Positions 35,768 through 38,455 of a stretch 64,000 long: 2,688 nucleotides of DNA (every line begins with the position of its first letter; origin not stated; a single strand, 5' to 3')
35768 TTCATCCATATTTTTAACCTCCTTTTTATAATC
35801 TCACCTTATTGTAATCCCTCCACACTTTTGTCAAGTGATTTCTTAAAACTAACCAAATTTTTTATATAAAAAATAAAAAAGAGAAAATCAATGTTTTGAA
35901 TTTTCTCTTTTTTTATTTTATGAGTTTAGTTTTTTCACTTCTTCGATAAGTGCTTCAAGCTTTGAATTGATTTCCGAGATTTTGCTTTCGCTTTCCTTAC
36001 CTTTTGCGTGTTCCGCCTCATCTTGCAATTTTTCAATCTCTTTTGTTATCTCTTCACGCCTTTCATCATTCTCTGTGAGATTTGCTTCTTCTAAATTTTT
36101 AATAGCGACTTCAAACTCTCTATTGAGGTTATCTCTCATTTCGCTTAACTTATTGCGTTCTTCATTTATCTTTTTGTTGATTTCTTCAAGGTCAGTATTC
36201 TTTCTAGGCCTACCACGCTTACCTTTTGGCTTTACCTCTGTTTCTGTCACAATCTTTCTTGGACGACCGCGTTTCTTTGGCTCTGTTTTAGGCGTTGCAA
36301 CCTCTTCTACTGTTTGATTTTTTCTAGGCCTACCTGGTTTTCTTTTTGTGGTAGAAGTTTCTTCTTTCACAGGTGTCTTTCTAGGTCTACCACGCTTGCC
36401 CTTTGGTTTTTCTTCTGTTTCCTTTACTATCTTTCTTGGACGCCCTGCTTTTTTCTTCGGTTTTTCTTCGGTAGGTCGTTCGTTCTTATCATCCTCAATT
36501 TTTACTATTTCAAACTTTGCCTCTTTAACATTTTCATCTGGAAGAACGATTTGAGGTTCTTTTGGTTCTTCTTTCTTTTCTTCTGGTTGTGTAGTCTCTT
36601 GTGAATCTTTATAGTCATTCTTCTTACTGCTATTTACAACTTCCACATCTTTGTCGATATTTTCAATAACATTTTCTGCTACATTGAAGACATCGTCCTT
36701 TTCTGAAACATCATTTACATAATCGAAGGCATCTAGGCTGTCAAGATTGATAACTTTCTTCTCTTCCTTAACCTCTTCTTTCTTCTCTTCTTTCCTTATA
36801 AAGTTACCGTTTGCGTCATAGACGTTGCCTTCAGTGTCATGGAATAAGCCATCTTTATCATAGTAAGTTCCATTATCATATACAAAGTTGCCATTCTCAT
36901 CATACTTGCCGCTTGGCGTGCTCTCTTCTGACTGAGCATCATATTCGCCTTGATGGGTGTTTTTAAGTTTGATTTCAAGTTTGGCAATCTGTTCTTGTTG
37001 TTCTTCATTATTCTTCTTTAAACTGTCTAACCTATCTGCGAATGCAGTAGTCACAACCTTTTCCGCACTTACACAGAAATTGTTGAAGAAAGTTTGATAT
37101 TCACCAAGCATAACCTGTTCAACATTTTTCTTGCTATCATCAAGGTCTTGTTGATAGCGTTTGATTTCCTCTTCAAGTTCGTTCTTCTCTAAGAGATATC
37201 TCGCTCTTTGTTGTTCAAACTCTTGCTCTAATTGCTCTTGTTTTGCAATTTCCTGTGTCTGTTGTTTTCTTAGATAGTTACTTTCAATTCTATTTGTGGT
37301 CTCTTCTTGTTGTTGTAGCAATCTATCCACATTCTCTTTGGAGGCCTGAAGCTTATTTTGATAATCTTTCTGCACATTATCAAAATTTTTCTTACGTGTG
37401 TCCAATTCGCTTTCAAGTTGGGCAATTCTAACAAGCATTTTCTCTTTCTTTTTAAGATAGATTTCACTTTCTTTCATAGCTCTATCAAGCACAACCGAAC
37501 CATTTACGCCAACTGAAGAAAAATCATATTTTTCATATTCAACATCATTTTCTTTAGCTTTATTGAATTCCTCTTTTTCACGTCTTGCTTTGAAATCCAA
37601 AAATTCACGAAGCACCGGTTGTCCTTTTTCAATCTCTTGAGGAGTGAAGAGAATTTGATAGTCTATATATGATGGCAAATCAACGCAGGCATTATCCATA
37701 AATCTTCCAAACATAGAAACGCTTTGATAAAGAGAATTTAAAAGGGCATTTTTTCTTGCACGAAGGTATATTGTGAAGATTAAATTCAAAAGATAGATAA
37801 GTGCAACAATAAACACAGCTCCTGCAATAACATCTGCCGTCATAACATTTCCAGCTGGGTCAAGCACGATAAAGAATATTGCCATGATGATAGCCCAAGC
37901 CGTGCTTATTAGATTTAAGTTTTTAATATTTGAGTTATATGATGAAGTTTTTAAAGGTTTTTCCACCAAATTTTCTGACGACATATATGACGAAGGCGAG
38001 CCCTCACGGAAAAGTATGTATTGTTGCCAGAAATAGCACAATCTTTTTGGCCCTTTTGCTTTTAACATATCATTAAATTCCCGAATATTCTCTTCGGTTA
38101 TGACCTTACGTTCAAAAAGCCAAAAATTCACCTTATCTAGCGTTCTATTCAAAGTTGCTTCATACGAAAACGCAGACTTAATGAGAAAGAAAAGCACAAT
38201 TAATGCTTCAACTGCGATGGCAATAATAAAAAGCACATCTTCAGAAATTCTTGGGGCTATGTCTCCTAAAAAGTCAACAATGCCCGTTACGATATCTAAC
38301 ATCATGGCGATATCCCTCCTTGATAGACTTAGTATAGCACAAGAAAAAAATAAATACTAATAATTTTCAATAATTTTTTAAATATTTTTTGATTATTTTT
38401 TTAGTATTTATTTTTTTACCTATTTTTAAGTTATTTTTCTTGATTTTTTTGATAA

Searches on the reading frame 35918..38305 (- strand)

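Call 29: search_protein_families(library=ncbifam, proteins=[window:35918-38305:-], max_evalue=0.01)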
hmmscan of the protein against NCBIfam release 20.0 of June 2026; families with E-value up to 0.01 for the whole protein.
window:35918-38305:- (795 aa): 0 families

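Call 30: search_protein_families(library=pfam, proteins=[window:35918-38305:-], max_evalue=1)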
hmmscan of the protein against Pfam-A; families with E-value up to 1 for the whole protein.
window:35918-38305:- (795 aa): 4 families
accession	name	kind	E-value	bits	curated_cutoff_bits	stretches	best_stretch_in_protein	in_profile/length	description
PF02178.24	AT_hook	-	2.8e-05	23.9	17.4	2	694-704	1-11/13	AT hook motif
PF25258.1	DUF7859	-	0.21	12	27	1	161-185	10-35/49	Family of unknown function (DUF7859)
PF04206.17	MtrE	-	0.21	11.4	26.6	1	153-216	58-121/271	Tetrahydromethanopterin S-methyltransferase, subunit E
PF03631.20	Virul_fac_BrkB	-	0.29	11.2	33.7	1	124-199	160-231/259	Virulence factor BrkB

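Call 77: search_protein_families(library=padloc, proteins=[window:35918-38305:-], max_evalue=0.01)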
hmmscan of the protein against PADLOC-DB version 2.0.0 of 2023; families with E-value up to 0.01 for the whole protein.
window:35918-38305:- (795 aa): 0 families
